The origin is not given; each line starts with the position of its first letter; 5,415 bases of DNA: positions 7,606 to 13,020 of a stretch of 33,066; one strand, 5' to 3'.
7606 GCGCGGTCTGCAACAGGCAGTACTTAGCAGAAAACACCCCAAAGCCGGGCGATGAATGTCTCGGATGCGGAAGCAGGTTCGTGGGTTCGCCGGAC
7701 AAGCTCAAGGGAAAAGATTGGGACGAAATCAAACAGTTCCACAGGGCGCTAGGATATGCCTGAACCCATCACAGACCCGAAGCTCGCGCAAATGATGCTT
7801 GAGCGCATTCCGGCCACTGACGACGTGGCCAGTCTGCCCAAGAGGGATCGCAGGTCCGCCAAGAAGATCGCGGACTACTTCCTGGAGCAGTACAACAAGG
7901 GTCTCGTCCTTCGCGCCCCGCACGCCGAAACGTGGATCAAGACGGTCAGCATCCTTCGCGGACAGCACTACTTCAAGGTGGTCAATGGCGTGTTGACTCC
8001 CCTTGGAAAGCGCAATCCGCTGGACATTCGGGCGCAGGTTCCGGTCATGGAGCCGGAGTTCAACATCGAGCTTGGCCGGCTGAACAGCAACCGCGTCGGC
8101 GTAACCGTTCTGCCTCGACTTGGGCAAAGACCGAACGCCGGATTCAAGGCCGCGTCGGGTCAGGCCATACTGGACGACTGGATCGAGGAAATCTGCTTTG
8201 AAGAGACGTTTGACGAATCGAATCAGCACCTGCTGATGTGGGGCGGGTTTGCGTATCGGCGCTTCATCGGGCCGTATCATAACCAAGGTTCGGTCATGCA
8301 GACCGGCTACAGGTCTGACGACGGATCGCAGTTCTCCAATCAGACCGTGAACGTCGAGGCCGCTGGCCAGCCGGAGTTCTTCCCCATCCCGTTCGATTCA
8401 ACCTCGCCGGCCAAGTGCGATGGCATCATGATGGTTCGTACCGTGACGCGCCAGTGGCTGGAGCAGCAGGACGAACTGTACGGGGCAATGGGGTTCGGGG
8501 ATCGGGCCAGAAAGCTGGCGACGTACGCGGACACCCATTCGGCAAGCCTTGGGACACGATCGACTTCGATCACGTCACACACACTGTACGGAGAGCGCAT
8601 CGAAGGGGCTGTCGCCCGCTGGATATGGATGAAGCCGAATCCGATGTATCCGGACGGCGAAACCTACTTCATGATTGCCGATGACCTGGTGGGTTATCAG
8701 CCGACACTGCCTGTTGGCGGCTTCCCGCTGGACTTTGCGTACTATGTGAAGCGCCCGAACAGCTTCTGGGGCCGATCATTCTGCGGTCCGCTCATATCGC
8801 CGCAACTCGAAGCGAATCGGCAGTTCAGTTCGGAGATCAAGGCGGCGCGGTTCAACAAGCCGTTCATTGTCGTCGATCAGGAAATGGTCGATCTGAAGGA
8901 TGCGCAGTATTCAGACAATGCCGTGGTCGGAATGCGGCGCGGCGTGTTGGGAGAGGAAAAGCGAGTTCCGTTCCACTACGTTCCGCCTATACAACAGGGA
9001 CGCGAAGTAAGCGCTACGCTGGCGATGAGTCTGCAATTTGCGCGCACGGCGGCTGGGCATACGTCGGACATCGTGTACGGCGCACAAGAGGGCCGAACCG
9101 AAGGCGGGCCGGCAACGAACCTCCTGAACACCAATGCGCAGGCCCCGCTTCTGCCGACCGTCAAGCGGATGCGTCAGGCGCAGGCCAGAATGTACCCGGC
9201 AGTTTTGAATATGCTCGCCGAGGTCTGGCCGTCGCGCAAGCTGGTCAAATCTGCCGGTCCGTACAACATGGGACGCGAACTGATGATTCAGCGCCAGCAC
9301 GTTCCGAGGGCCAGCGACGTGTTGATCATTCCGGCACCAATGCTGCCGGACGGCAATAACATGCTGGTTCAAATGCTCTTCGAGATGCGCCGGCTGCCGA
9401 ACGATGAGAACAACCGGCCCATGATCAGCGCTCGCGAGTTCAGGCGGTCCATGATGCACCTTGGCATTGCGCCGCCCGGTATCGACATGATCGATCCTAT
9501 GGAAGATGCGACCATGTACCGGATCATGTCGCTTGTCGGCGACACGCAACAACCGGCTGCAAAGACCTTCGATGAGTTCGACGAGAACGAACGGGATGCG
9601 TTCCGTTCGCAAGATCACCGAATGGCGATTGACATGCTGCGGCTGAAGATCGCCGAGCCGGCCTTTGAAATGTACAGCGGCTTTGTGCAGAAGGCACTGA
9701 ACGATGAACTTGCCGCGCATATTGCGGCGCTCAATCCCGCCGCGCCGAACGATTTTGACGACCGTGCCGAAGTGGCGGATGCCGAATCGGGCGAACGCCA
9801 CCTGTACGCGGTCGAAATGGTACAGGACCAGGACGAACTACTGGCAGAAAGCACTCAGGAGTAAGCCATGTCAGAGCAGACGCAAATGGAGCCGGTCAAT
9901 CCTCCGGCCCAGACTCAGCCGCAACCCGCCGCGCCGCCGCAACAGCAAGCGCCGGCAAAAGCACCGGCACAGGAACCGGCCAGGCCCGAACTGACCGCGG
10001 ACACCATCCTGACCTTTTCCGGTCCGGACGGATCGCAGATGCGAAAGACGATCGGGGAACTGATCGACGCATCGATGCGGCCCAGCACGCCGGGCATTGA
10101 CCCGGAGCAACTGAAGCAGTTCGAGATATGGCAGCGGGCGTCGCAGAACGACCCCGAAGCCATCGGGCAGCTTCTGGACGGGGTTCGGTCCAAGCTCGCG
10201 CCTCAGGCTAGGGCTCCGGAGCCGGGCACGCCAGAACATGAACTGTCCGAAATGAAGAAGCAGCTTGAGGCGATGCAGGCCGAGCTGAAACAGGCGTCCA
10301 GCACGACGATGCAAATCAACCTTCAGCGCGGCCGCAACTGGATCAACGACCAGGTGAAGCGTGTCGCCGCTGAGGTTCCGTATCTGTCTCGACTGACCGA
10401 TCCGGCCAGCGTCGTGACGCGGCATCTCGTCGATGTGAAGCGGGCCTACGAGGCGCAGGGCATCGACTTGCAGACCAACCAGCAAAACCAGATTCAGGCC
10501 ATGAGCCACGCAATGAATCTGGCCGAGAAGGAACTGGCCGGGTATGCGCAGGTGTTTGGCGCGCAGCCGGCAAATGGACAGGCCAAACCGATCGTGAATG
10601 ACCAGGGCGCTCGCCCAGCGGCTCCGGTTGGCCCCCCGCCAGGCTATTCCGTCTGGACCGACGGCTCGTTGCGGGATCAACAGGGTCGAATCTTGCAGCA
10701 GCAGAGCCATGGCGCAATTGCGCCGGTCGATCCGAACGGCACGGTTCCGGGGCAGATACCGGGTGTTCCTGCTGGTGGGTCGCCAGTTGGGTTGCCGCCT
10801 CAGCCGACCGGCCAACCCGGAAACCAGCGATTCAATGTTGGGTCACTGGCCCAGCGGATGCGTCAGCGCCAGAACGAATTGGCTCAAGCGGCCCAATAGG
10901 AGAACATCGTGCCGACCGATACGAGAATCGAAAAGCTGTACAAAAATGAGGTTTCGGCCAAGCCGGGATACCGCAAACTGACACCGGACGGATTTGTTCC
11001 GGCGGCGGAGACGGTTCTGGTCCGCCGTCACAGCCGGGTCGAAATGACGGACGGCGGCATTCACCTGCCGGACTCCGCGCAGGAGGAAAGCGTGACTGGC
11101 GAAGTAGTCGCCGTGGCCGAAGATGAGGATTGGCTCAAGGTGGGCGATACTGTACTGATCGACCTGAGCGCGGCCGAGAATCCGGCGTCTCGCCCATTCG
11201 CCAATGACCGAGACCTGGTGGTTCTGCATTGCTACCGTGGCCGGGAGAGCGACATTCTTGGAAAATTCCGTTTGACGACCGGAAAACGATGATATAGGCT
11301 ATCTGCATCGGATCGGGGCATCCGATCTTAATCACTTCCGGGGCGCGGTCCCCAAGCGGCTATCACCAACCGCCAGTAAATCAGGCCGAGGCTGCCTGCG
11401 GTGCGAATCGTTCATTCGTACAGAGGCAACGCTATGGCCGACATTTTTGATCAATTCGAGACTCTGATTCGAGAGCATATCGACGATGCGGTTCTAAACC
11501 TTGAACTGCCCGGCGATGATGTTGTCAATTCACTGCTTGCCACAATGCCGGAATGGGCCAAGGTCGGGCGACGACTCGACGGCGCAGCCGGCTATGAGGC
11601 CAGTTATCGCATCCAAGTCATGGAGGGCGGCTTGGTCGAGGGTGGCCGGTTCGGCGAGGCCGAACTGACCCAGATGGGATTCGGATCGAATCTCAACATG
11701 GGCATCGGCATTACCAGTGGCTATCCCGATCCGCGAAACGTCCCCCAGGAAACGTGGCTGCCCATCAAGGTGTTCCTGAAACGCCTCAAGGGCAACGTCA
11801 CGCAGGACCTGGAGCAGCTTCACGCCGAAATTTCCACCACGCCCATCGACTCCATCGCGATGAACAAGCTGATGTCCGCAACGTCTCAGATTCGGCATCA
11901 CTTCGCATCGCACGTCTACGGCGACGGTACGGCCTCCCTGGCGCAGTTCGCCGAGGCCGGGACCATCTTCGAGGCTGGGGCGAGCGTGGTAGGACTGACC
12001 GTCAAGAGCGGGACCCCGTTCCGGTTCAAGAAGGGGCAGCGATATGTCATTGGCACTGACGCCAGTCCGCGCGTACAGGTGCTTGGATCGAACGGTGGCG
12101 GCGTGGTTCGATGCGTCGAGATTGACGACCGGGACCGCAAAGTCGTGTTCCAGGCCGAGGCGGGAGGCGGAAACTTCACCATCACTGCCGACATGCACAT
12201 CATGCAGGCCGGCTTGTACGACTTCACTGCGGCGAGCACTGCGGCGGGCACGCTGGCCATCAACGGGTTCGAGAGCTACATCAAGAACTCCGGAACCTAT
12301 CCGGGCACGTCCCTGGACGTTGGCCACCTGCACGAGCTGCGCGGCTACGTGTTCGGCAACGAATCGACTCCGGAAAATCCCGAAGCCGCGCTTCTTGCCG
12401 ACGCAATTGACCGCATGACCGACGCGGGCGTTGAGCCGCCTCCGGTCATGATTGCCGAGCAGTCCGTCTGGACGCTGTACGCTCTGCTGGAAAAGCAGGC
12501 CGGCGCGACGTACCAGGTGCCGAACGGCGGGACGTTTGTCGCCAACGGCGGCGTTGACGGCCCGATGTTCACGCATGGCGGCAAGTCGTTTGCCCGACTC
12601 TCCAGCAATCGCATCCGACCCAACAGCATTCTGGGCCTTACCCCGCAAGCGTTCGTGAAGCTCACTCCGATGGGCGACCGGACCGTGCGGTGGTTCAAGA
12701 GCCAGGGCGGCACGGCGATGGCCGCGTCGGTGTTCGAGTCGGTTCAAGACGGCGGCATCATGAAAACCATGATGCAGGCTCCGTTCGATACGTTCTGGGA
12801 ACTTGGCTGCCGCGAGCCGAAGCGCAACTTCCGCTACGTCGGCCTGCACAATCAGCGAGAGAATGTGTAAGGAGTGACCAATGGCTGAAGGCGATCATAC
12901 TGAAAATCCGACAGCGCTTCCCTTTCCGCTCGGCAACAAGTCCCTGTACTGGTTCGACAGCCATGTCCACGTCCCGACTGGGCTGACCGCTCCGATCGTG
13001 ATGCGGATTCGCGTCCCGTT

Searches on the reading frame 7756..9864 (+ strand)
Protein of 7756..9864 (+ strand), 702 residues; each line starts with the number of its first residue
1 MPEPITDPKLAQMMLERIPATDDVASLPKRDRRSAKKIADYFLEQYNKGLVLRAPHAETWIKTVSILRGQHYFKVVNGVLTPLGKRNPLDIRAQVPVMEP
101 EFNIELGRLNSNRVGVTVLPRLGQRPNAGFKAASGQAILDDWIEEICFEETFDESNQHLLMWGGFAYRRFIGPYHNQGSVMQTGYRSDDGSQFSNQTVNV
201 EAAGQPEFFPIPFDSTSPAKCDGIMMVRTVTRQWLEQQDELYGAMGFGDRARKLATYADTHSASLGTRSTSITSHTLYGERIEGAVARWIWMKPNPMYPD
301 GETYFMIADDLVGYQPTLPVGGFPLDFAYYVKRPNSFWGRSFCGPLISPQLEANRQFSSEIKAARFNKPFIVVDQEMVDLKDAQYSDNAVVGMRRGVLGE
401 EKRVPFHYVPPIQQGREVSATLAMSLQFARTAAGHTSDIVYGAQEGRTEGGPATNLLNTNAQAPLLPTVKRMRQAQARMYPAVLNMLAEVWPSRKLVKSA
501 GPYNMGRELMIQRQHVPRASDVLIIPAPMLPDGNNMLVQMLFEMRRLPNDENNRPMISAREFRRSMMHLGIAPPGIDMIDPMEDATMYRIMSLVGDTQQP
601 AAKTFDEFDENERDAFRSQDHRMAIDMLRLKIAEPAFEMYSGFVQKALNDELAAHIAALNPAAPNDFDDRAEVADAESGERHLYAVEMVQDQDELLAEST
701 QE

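Call 9: search_protein_families(library=phrogs, proteins=[window:7756-9864:+], max_evalue=0.01)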
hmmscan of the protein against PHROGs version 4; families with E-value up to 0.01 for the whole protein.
window:7756-9864:+ (702 aa): 0 families

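Call 10: search_protein_families(library=pfam, proteins=[window:7756-9864:+], max_evalue=0.01)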
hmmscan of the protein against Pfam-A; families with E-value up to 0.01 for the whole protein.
window:7756-9864:+ (702 aa): 0 families

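Call 50: search_dna_similar(query=window:7756-9864:+, collection=phages, mode=protein, max_evalue=0.001, max_rows=15)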
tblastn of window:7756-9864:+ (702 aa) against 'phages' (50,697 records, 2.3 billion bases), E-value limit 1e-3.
No match.

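Call 87: search_protein_families(library=ncbifam, proteins=[window:7756-9864:+], max_evalue=0.01)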
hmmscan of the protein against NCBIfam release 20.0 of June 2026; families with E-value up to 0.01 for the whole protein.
window:7756-9864:+ (702 aa): 0 families

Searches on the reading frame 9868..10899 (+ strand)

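Call 9: search_protein_families(library=phrogs, proteins=[window:9868-10899:+], max_evalue=0.01)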
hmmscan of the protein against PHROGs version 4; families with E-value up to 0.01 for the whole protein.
window:9868-10899:+ (343 aa): 0 families

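Call 10: search_protein_families(library=pfam, proteins=[window:9868-10899:+], max_evalue=0.01)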
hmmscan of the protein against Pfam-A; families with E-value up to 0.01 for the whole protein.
window:9868-10899:+ (343 aa): 1 family
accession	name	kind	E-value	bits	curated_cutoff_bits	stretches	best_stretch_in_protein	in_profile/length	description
PF18052.6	Rx_N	-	0.0029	18.1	27.7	1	103-168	6-66/93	Rx N-terminal domain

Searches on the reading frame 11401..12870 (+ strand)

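Call 9: search_protein_families(library=phrogs, proteins=[window:11401-12870:+], max_evalue=0.01)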
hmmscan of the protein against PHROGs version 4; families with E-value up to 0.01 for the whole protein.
window:11401-12870:+ (489 aa): 0 families

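Call 10: search_protein_families(library=pfam, proteins=[window:11401-12870:+], max_evalue=0.01)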
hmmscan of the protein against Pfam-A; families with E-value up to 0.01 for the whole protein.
window:11401-12870:+ (489 aa): 0 families

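Call 87: search_protein_families(library=ncbifam, proteins=[window:11401-12870:+], max_evalue=0.01)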
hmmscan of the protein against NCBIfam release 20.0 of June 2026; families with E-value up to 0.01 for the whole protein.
window:11401-12870:+ (489 aa): 1 family
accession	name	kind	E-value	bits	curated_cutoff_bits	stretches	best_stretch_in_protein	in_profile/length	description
NF033394.1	capsid_maj_Podo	equivalog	0.00039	19.7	80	1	105-390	60-235/311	phage major capsid protein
